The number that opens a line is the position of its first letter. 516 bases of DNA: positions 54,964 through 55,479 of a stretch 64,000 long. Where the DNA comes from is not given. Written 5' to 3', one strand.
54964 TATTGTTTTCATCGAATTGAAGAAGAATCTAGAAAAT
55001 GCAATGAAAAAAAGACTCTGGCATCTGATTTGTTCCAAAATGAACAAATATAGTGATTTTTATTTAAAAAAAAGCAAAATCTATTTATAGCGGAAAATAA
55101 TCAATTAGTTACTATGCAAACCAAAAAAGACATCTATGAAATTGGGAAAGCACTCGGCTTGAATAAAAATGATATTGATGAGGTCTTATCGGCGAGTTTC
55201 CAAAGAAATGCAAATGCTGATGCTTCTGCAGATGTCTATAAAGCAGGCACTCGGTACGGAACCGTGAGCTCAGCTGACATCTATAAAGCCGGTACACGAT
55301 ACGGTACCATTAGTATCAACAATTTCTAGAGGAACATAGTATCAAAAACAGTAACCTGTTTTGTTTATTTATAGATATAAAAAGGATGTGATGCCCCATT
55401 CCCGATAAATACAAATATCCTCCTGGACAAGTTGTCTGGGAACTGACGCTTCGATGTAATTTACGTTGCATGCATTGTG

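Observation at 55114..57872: Precursor peptides carry 2 and 3 near-identical 15-aa modules, Cys-free and Tyr/Lys/Thr/Gly-rich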

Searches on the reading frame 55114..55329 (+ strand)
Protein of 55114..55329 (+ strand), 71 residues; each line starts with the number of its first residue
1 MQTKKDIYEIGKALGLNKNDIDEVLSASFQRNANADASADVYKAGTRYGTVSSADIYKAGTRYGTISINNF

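Call 6: search_protein_families(library=pfam, proteins=[window:55114-55329:+], max_evalue=0.01)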
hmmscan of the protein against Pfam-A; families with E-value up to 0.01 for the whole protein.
window:55114-55329:+ (71 aa): 0 families

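Call 7: search_protein_families(library=ncbifam, proteins=[window:55114-55329:+], max_evalue=0.01)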
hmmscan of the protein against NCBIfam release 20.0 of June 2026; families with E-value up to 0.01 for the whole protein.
window:55114-55329:+ (71 aa): 0 families
